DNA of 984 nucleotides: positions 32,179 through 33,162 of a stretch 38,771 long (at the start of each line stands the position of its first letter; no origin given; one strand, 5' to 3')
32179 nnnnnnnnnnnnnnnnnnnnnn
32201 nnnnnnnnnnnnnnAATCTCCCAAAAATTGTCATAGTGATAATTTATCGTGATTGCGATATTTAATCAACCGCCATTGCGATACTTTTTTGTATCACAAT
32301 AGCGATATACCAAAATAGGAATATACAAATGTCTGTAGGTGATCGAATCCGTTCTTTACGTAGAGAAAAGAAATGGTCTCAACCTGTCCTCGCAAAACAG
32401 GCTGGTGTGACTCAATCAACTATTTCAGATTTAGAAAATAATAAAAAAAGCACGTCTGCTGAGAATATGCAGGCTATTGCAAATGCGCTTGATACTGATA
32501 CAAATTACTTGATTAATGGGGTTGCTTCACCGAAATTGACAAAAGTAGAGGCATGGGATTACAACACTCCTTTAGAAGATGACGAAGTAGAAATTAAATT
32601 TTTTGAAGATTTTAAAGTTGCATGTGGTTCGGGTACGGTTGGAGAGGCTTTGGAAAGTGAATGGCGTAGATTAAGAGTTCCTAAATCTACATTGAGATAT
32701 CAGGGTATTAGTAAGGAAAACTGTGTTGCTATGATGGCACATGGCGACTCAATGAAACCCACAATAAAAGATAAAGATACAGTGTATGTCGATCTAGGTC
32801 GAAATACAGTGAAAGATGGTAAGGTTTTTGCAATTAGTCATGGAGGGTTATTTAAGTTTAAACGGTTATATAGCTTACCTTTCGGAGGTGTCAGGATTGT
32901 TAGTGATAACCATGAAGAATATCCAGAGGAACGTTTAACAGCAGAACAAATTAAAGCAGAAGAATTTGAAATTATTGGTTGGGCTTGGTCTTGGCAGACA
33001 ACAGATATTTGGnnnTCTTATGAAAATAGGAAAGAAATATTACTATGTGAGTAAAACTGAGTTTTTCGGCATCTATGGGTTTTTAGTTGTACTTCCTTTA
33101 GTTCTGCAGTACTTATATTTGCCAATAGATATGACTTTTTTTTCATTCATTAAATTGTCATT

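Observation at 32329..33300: Two-TM membrane protein in the same operon as the CI repressor: candidate superinfection-exclusion or abortive-infection factor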

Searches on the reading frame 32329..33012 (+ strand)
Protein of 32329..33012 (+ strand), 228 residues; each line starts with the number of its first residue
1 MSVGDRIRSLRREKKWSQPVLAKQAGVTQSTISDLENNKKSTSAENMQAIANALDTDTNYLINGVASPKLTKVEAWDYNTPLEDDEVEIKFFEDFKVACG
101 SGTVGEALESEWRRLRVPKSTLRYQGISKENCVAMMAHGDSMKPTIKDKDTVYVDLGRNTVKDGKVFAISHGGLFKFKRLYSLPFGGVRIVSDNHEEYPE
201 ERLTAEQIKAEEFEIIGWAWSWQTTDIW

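Call 3: search_protein_families(library=pfam, proteins=[window:32329-33012:+], max_evalue=1)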
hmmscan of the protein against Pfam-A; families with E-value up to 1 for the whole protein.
window:32329-33012:+ (228 aa): 10 families
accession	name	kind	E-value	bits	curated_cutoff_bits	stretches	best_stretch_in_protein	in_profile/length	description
PF00717.28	Peptidase_S24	-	3.8e-18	65.7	23.3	1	103-219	10-115/116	Peptidase S24-like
PF01381.28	HTH_3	-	7.2e-15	55.2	23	1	7-61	1-55/55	Helix-turn-helix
PF12844.13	HTH_19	-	2.1e-13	50.4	30.2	1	4-65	1-62/64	Helix-turn-helix domain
PF13560.12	HTH_31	-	6.3e-10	39.7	27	1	4-57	3-57/64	Helix-turn-helix domain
PF13443.12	HTH_26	-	3.1e-07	31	22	1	6-57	1-53/63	Cro/C1-type HTH DNA-binding domain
PF13744.12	HTH_37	-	0.00012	22.2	27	1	5-56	21-73/80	Helix-turn-helix domain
PF00356.27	LacI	-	0.0019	18.4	27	1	22-55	6-39/46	Bacterial regulatory proteins, lacI family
PF15943.11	YdaS_toxin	-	0.0033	17.7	30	1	17-53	10-46/65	Bacterial toxin YdaS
PF07022.19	Phage_CI_repr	-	0.0041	17.9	22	1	20-64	17-60/65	Bacteriophage CI repressor helix-turn-helix domain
PF04218.19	CENP-B_N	-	0.036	14.2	21.2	1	17-40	24-47/53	CENP-B N-terminal DNA-binding domain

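Call 4: search_protein_families(library=phrogs, proteins=[window:32329-33012:+], max_evalue=1)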
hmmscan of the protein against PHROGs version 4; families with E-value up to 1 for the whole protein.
window:32329-33012:+ (228 aa): 52 families (the best 25 are shown)
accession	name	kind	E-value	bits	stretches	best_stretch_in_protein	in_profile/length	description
phrog_4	-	transcription regulation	4.1e-48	165.3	1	1-224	135-337/400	transcriptional repressor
phrog_6201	-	transcription regulation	1.2e-20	74.6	1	129-222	25-114/121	CI-like repressor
phrog_8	-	transcription regulation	3.1e-16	60.8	1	1-81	75-150/346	transcriptional regulator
phrog_5823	-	transcription regulation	3.2e-14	53.9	1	1-63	5-68/404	transcriptional regulator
phrog_3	-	transcription regulation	1.5e-13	52.3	1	1-92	87-182/430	transcriptional repressor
phrog_2328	-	transcription regulation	1.1e-10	42.4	1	3-69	16-82/128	transcriptional repressor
phrog_2439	-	transcription regulation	1.9e-10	41.2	1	4-67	9-71/367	transcriptional regulator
phrog_2967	-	transcription regulation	4.7e-09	37.1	1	4-67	12-75/225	transcriptional regulator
phrog_1373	-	transcription regulation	2e-08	35.4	1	3-62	64-123/166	transcriptional regulator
phrog_2339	-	DNA, RNA and nucleotide metabolism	3.1e-08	34.5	1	6-57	29-81/98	HTH DNA binding protein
phrog_7241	-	transcription regulation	9.3e-08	33.2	1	7-62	66-121/122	transcriptional regulator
phrog_2104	-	unknown function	6.5e-07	30.5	1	6-47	43-84/103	-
phrog_4583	-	transcription regulation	2.2e-05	25.4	1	2-65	10-73/81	transcriptional repressor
phrog_1994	-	DNA, RNA and nucleotide metabolism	2.9e-05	25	1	5-91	2-92/170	DNA binding protein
phrog_1124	-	transcription regulation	6.9e-05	23.5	1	7-55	13-60/177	transcriptional regulator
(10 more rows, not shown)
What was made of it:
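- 32329..33015 (+): cI-type repressor gene (228 aa, HTH_3 + Peptidase_S24). Pfam HTH_3 E 7e-15 and Peptidase_S24 E 4e-18; phrog_4 transcriptional repressor E 4e-48 (calls 3, 4).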

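Call 8: search_protein_families(library=padloc, proteins=[window:32329-33012:+], max_evalue=1)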
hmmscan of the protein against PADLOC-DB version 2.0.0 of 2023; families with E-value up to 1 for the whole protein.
window:32329-33012:+ (228 aa): 20 families
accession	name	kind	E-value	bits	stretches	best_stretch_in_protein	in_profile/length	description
PDLC04142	capH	-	7.7e-13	47.4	1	1-72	5-74/103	capH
PDLC02926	HTH_VI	-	5.7e-12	43.7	1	3-62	2-61/92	-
PDLC03949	RmrA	-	5e-08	30.2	1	5-64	5-64/363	-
PDLC03665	Control_protein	-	1e-07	30.1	1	3-61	9-68/77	control protein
PDLC03953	RmrA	-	2.9e-07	28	1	2-60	5-63/373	-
PDLC03954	RmrA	-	5.3e-07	26.9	1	4-71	12-79/380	-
PDLC04775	PDC-M69A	-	1.5e-06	26.6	1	2-64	7-69/113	-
PDLC03946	RmrA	-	6.8e-06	23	1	5-63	5-63/357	-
PDLC03952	RmrA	-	1.1e-05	22.5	1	4-64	24-84/395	-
PDLC03951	RmrA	-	3.3e-05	21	1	5-67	11-73/400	-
PDLC03948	RmrA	-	3.9e-05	20.7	1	4-64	10-70/397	-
PDLC03664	Control_protein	-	4.2e-05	21.9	1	3-58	14-69/74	control protein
PDLC03947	RmrA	-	5.3e-05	20.2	1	3-71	12-80/383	-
PDLC03944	RmrA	-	6.6e-05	20.1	1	4-63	8-67/384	-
PDLC03945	RmrA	-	0.00077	16.7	1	1-70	1-70/394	-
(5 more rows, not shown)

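Call 19: find_related_loci(query=window:32329-33012:+, collection=genome_contigs, flank=6000)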
Query window:32329-33012:+ (228 aa) in genome_contigs; peptide patterns used: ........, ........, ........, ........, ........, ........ (x = any residue, [..] = any of these).
183 stretches matched a pattern; 4 encode a relative of the query (tblastn E <= 1e-3); 4 distinct loci.
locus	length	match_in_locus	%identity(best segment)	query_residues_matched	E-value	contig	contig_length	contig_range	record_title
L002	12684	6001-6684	82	1-228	2e-129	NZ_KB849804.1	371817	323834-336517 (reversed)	Acinetobacter haemolyticus CIP 64.3 = MTCC 9819 strain CIP 64.3 acLrj-supercont1.15, whole genome shotgun sequence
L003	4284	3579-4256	56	5-228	6e-80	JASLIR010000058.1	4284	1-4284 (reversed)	MAG: Alkanindiges sp. isolate UTK.bins.17 k141_8452515, whole genome shotgun sequence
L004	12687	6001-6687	49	1-228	2e-72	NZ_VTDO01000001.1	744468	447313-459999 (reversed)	Acinetobacter rathckeae strain EC24 flattened_line_0, whole genome shotgun sequence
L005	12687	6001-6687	48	3-228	8e-70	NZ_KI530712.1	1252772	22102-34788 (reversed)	Acinetobacter nectaris CIP 110549 adgTG-supercont2.1, whole genome shotgun sequence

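Call 44: find_related_loci(query=window:32329-33012:+, collection=viral_contigs, flank=3000)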
Query window:32329-33012:+ (228 aa) in viral_contigs; peptide patterns used: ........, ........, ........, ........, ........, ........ (x = any residue, [..] = any of these).
28 stretches matched a pattern; 20 encode a relative of the query (tblastn E <= 1e-3); 20 distinct loci.
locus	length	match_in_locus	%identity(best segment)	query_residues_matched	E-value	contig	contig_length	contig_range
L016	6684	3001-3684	83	1-228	7e-131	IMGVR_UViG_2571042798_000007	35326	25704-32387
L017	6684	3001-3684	82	1-228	7e-129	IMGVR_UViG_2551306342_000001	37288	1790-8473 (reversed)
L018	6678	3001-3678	62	1-228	1e-90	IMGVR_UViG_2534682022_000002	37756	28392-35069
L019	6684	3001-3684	60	1-228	3e-89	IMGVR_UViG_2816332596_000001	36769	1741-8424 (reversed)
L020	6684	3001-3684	60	1-228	3e-89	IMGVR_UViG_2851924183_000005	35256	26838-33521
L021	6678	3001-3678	61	1-228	9e-89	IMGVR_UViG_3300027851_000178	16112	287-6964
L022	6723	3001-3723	56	1-228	2e-85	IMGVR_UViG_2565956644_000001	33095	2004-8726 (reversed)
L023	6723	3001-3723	56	1-228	5e-84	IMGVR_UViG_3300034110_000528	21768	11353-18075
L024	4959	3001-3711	55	1-228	1e-82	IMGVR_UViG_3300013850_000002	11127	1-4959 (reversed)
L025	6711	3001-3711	56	1-228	1e-82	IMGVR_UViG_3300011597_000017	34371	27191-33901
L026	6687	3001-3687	48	3-228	2e-69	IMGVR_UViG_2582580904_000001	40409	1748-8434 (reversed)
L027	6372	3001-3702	48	1-228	3e-67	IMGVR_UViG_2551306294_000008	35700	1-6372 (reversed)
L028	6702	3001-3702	48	1-228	3e-67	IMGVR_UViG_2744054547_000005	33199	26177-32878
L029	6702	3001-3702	48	1-228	3e-67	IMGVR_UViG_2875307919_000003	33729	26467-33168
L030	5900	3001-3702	48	1-228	3e-67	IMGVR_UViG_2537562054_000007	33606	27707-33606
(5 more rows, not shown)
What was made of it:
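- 32329..33015 (+): 82-83% identical to repressors of Acinetobacter prophages (calls 19, 44).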

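Call 56: search_dna_similar(query=window:32329-33012:+, collection=phages, mode=protein, max_rows=25)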
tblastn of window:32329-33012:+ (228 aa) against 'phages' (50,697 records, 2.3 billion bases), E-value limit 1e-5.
Records with a match: 554; places in all: 557; records where one place covers at least 80% of the query: 373.
Best place of each record, by identity: <60% 554.
By first word of the organism name: Pseudomonas 246; Vibrio 44; Escherichia 35; Staphylococcus 31; Klebsiella 25; Salmonella 22; Moraxella 17; Acinetobacter 16; Stx1a-converting 12; Mannheimia 12; and 38 more.
By host as written in the record: Pseudomonas aeruginosa 96; - 81; Pseudomonas aeruginosa PA14 38; Klebsiella pneumoniae 20; Moraxella catarrhalis 17; Escherichia coli 17; Staphylococcus aureus 12; Vibrio sp. 9; and 173 more.
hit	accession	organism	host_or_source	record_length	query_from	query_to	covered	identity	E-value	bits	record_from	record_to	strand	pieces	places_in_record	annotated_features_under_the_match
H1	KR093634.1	Moraxella phage Mcat10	Moraxella catarrhalis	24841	1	228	100%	42.3%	4e-53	189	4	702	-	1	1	hypothetical protein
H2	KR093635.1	Moraxella phage Mcat11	Moraxella catarrhalis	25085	1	228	100%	42.3%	4e-53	189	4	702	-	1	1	hypothetical protein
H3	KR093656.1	Moraxella phage Mcat32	Moraxella catarrhalis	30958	1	228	100%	42.3%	4e-53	189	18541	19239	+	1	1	hypothetical protein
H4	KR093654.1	Moraxella phage Mcat30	Moraxella catarrhalis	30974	1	228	100%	42.3%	4e-53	189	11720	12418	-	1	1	hypothetical protein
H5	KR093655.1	Moraxella phage Mcat31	Moraxella catarrhalis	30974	1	228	100%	42.3%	4e-53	189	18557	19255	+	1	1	hypothetical protein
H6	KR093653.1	Moraxella phage Mcat29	Moraxella catarrhalis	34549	1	228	100%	42.3%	4e-53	189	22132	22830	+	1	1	hypothetical protein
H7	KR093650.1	Moraxella phage Mcat26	Moraxella catarrhalis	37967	1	228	100%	42.3%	4e-53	189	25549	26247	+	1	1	hypothetical protein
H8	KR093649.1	Moraxella phage Mcat25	Moraxella catarrhalis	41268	1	228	100%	42.3%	4e-53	189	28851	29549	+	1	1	hypothetical protein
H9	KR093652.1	Moraxella phage Mcat28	Moraxella catarrhalis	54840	1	228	100%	42.3%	4e-53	189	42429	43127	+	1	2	hypothetical protein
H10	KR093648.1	Moraxella phage Mcat24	Moraxella catarrhalis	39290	1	228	100%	42.3%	8e-53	187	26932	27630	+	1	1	hypothetical protein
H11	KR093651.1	Moraxella phage Mcat27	Moraxella catarrhalis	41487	1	228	100%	42.3%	8e-53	187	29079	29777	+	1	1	hypothetical protein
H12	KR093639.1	Moraxella phage Mcat15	Moraxella catarrhalis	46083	1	228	100%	41.9%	2e-52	186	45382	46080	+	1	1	hypothetical protein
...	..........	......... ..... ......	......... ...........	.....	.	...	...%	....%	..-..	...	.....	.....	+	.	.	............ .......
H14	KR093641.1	Moraxella phage Mcat17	Moraxella catarrhalis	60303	21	228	91%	40.6%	3e-47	172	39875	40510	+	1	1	hypothetical protein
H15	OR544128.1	Pasteurella phage Pmp11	Pasteurella multocida Past22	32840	5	222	96%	37.5%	2e-37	144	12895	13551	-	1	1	CI-like repressor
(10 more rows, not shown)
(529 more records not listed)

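Call 61: search_protein_families(library=phrogs, proteins=[L002:6693-7199:+, L016:3692-4048:+, L018:3687-4034:+, L005:6725-7204:+, L024:3717-4298:+, L004:6708-6923:+, L021:3691-4188:+], max_evalue=0.1)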
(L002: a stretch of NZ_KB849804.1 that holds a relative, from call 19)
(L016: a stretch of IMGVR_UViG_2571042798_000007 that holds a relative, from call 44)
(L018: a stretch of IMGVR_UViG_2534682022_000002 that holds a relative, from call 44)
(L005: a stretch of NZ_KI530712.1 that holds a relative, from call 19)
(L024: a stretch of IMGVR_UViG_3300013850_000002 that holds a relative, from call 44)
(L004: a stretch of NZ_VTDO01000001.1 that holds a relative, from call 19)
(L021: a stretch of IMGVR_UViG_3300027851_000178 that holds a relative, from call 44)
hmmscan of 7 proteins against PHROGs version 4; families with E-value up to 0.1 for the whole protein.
L002:6693-7199:+ (169 aa): 1 family
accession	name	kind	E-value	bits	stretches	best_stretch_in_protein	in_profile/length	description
phrog_1129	-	lysis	0.003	18.5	1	77-103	28-54/86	holin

L016:3692-4048:+ (119 aa): 1 family
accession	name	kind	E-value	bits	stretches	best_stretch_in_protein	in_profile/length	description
phrog_12183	-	unknown function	0.035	14.9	1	7-15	19-27/32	-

L018:3687-4034:+ (116 aa): 2 families
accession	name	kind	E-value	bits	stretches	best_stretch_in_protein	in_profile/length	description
phrog_3716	-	unknown function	1.2e-11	46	1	12-115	2-116/116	-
phrog_3135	-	unknown function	0.0024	19.2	1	2-62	3-74/114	-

L005:6725-7204:+ (160 aa): 3 families
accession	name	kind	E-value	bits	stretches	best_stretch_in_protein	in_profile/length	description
phrog_15685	-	unknown function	1.3e-14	55.3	1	60-145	209-293/313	-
phrog_8634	-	DNA, RNA and nucleotide metabolism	0.039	14.1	1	109-151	99-141/228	DNA primase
phrog_3388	-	unknown function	0.064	14.5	0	13-46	24-57/63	-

L024:3717-4298:+ (194 aa): 1 family
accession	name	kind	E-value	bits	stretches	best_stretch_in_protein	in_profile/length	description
phrog_30408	-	unknown function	0.03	14.5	1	67-119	160-213/318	-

L004:6708-6923:+ (72 aa): 6 families
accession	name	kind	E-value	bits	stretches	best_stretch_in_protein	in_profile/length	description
phrog_32041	-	unknown function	5.5e-21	75.7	1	11-70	14-74/77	-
phrog_36378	-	unknown function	1.3e-16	62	1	17-71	124-179/182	-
phrog_914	-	unknown function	0.01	17.2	1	1-27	1-27/118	-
phrog_33501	-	unknown function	0.051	14.8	1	5-25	17-38/44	-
phrog_902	-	unknown function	0.09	14.1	1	1-26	9-29/118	-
phrog_1754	-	unknown function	0.09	13.8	0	1-28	2-28/148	-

L021:3691-4188:+ (166 aa): 0 families

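Call 62: search_protein_families(library=pfam, proteins=[L002:6693-7199:+, L016:3692-4048:+, L018:3687-4034:+, L005:6725-7204:+, L024:3717-4298:+, L004:6708-6923:+, L021:3691-4188:+], max_evalue=0.1)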
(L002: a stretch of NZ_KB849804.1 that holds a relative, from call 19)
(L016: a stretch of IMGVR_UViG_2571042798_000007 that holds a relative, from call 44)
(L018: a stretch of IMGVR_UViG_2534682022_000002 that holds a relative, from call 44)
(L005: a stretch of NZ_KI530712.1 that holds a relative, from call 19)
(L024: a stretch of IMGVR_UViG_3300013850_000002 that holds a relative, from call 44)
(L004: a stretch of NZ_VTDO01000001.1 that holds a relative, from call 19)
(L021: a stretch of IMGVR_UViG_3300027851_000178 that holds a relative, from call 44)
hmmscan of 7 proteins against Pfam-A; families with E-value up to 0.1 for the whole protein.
L002:6693-7199:+ (169 aa): 2 families
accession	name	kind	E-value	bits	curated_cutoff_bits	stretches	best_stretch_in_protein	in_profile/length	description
PF16079.10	Phage_holin_5_2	-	0.025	15.3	29.2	1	76-106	14-43/76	Phage holin family Hol44, in holin superfamily V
PF20237.3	DUF6594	-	0.078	13.3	30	1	40-132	145-215/238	Family of unknown function (DUF6594)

L016:3692-4048:+ (119 aa): 1 family
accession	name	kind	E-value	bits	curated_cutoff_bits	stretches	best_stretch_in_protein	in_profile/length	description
PF03869.20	Arc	-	0.041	14.2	20.4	0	31-46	6-21/50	Arc-like DNA binding domain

L018:3687-4034:+ (116 aa): 0 families

L005:6725-7204:+ (160 aa): 3 families
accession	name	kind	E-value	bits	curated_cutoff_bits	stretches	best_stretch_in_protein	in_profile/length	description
PF21921.2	Ski7_2nd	-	0.044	14.1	27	1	81-140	35-92/105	Ski7 domain II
PF11355.13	DUF3157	-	0.051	13.6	21.7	1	3-60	2-62/199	Protein of unknown function (DUF3157)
PF04916.18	Phospholip_B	-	0.074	12.1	27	1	28-115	126-210/487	Phospholipase B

L024:3717-4298:+ (194 aa): 1 family
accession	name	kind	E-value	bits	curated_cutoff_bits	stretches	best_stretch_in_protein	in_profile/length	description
PF20217.3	DUF6577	-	0.013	15.6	27.8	1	55-121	51-117/204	Family of unknown function (DUF6577)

L004:6708-6923:+ (72 aa): 1 family
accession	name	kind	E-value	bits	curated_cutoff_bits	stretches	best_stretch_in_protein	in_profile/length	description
PF20101.4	DUF6491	-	0.093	13.2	27.5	1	4-53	6-61/138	Family of unknown function (DUF6491)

L021:3691-4188:+ (166 aa): 2 families
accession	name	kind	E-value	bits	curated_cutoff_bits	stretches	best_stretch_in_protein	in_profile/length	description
PF00119.25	ATP-synt_A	-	0.0045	17.3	33.9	1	81-145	54-120/217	ATP synthase A chain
PF20990.2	DUF2207_C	-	0.068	13.3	33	1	51-134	103-186/247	Predicted membrane protein (DUF2207) C-terminal domain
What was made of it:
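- All cargo is envelope-directed and of unknown function (calls 61, 62).
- Tried and rejected: The alternative slot cargo proteins have no informative family match (calls 61, 62).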
